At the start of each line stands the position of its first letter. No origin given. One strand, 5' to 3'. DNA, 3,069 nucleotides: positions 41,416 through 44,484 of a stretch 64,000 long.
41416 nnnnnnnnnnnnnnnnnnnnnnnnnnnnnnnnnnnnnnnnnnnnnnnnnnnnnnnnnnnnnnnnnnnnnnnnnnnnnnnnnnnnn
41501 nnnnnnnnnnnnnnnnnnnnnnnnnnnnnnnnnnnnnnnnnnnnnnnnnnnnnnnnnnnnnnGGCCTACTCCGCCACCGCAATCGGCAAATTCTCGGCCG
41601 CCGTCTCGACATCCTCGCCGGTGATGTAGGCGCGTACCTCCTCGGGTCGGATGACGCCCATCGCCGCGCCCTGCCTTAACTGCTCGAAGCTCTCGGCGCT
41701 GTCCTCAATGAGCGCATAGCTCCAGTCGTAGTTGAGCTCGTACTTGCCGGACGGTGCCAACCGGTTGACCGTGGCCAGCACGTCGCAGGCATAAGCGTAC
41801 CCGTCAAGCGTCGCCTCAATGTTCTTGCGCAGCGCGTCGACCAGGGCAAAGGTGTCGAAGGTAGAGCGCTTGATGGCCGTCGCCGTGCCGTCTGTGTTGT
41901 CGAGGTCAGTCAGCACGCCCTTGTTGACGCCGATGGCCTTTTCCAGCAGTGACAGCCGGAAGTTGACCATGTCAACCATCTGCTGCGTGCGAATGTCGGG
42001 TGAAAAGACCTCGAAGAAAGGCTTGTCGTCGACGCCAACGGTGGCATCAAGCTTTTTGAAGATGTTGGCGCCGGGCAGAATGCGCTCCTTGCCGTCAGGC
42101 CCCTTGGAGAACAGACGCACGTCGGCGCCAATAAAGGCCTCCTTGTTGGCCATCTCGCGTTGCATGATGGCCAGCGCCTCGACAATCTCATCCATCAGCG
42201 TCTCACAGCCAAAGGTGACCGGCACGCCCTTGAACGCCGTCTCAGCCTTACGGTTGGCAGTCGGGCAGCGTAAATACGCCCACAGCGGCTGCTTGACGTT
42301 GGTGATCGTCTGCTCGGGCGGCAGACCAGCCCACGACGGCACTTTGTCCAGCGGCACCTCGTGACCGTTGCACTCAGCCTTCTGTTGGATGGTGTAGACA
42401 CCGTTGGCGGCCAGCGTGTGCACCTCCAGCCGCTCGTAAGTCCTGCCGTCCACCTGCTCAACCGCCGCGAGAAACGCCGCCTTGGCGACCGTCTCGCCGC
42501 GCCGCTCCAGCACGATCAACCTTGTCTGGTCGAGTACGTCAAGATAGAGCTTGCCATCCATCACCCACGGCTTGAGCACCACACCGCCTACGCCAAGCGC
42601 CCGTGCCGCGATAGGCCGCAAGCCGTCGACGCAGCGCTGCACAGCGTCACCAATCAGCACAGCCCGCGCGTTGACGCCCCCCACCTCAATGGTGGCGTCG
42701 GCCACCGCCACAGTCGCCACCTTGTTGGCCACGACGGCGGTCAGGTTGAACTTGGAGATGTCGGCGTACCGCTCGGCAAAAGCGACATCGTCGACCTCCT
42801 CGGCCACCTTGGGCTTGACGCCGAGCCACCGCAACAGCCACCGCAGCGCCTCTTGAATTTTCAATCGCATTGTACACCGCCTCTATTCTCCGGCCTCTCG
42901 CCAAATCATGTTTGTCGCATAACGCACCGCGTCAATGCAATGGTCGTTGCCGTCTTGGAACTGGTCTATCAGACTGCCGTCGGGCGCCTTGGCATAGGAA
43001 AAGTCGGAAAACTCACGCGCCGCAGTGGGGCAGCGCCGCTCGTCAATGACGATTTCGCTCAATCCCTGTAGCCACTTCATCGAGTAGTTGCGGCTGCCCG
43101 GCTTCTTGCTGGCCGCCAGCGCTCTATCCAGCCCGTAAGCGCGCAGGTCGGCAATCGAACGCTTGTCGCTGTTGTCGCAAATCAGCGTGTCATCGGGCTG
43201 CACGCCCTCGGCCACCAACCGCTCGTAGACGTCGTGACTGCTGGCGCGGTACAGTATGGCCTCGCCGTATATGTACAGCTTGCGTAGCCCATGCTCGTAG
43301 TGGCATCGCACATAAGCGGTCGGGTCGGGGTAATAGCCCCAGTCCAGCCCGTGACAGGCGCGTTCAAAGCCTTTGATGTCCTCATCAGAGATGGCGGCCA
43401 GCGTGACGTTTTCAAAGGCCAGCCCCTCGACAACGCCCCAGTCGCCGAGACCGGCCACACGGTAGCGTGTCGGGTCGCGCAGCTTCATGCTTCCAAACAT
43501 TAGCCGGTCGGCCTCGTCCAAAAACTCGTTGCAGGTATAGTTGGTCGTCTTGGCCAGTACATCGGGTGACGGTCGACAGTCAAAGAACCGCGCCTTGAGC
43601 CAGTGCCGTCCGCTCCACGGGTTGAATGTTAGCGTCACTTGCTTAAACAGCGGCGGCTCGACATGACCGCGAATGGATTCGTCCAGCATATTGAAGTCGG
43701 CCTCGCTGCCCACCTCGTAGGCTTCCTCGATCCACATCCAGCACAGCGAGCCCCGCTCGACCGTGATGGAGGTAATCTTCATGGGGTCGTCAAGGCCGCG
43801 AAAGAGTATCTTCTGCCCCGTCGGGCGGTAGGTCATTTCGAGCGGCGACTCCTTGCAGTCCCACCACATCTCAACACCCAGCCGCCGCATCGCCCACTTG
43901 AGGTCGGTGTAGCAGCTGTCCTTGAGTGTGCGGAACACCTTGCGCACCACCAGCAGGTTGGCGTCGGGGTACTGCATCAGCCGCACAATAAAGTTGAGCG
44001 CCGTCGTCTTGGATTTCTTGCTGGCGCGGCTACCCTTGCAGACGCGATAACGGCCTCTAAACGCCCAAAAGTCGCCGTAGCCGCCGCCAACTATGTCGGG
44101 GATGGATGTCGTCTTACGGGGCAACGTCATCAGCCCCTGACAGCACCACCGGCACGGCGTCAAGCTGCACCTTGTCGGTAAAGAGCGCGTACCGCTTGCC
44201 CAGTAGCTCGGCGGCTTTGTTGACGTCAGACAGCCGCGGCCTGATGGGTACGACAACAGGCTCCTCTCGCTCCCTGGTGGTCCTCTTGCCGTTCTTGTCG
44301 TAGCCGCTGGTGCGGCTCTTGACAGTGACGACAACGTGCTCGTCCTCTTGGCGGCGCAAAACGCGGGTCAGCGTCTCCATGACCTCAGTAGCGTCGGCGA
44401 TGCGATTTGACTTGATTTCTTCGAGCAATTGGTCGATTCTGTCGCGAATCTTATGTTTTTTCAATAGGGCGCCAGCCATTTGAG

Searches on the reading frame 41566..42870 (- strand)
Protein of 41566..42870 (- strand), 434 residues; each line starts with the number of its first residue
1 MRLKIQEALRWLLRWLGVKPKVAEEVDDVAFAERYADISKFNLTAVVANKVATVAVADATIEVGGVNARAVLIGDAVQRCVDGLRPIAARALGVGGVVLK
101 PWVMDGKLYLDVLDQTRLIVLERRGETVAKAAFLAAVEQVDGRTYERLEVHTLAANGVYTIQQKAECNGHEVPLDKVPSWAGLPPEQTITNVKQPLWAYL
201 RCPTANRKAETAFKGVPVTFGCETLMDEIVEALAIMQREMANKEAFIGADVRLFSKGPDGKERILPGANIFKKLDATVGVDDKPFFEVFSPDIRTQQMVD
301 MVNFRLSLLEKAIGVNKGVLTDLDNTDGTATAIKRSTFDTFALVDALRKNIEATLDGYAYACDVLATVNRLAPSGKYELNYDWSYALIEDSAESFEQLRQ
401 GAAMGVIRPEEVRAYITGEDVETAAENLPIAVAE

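Call 67: search_protein_families(library=phrogs, proteins=[window:41566-42870:-], max_evalue=0.00001)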
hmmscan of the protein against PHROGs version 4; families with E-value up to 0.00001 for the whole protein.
window:41566-42870:- (434 aa): 1 family
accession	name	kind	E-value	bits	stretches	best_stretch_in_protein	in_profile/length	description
phrog_533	-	head and packaging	2e-52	179.3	1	36-429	63-474/495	portal protein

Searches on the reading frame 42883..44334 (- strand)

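Call 67: search_protein_families(library=phrogs, proteins=[window:42883-44334:-], max_evalue=0.00001)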
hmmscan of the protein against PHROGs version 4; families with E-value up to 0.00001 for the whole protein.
window:42883-44334:- (483 aa): 7 families
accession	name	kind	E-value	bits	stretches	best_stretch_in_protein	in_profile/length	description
phrog_3717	-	head and packaging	1.6e-72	245.3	1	82-344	11-270/277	terminase large subunit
phrog_2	-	head and packaging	6.9e-47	161.7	1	88-479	272-594/807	terminase large subunit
phrog_5653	-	head and packaging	1.7e-30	107.3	1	297-478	1-181/199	terminase large subunit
phrog_8711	-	head and packaging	4.2e-30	104.7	1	73-156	4-87/89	terminase large subunit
phrog_18557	-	head and packaging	1.1e-25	90.6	1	408-480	4-76/88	terminase large subunit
phrog_6672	-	head and packaging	3e-17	63.5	1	353-477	7-129/145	terminase large subunit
phrog_22023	-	unknown function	3.4e-16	60.9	1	211-334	2-124/153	-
